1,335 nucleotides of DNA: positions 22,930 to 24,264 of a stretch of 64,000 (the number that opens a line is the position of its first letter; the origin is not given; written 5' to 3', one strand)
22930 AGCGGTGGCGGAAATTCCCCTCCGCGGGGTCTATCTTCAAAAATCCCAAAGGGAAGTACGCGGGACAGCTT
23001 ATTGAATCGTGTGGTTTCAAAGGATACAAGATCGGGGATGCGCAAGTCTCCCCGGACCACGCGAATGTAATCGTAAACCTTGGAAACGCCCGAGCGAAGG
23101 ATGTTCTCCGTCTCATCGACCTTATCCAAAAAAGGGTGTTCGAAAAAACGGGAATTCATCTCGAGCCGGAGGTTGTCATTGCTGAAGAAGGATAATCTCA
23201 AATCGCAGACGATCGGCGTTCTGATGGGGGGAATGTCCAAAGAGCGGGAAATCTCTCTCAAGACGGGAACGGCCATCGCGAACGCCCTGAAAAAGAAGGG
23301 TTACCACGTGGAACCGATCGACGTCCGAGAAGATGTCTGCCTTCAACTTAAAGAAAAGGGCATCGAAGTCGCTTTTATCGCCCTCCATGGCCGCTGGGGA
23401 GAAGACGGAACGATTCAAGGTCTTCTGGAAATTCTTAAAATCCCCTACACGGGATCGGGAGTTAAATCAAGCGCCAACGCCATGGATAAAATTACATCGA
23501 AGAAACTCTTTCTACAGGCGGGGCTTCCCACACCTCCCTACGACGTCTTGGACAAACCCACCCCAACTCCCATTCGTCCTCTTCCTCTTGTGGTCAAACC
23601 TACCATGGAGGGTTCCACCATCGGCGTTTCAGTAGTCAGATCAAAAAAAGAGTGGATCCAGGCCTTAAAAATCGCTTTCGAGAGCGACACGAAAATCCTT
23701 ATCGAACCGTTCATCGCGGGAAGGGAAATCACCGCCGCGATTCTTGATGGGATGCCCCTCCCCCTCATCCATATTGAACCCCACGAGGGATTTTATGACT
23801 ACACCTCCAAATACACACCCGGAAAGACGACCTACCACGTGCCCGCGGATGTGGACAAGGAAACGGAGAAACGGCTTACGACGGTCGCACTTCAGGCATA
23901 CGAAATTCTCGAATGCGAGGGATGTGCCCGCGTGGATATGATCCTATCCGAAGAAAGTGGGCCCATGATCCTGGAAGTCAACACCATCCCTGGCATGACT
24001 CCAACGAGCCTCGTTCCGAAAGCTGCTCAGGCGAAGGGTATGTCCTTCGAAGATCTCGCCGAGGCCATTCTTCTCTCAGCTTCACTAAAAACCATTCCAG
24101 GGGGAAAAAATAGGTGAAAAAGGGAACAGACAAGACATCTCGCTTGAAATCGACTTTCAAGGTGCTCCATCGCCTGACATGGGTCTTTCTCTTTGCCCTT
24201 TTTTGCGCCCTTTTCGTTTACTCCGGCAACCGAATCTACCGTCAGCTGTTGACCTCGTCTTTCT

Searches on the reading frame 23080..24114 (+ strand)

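Call 25: search_protein_families(library=ncbifam, proteins=[window:23080-24114:+], max_evalue=1e-20)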
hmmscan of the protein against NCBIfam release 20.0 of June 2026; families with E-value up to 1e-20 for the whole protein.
window:23080-24114:+ (345 aa): 29 families (the best 25 are shown)
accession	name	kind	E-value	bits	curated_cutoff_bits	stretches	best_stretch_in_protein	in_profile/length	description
NF002378.0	PRK01372.1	subfamily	1.4e-114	381.9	243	1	40-336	4-303/305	D-alanine--D-alanine ligase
TIGR01205.1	D_ala_D_alaTIGR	subfamily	1e-96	323.7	245.65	1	45-334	2-317/318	D-alanine--D-alanine ligase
NF002528.0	PRK01966.1-4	subfamily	2.2e-79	266.9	262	1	93-334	98-358/366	D-alanine--D-alanine ligase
NF011169.0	PRK14571.1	equivalog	1.3e-77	261.2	404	1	45-337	3-298/300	D-alanyl-alanine synthetase A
NF002527.0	PRK01966.1-3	equivalog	5.9e-65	219.6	310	1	94-333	76-327/332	D-alanine--D-alanine ligase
NF002526.0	PRK01966.1-2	equivalog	1e-64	218.7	449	1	91-331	90-344/362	D-alanine--D-alanine ligase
NF011170.0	PRK14572.1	equivalog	4e-63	213.6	489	1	92-337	86-347/351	D-alanyl-alanine synthetase A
NF000091.3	D_ala_D_ser_VanG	exception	2.4e-62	210.8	495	1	91-331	90-340/344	D-alanine--D-serine ligase VanG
NF002525.0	PRK01966.1-1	equivalog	1e-60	205.7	457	1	94-331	98-347/364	D-alanine--D-alanine ligase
NF011167.0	PRK14569.1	equivalog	4.7e-59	200.2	410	1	41-332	2-293/296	D-alanyl-alanine synthetase A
NF000206.1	D_ala_D_lac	equivalog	8.6e-50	169.7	550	1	91-331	87-337/342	D-alanine--(R)-lactate ligase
NF000207.3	D_ala_D_ser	equivalog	7.2e-48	163.5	520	1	96-333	91-338/342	D-alanine--D-serine ligase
NF002529.0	PRK01966.1-5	equivalog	1.3e-46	159.1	472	1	96-331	87-333/348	D-alanine--D-alanine ligase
NF000372.1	D_ala_D_lac_VanI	exception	9e-44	150.2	700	1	92-330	88-336/341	D-alanine--(R)-lactate ligase VanI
NF012215.1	D_ala_D_lac_VanD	exception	1.1e-41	143.3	700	1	93-329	89-335/343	D-alanine--(R)-lactate ligase VanD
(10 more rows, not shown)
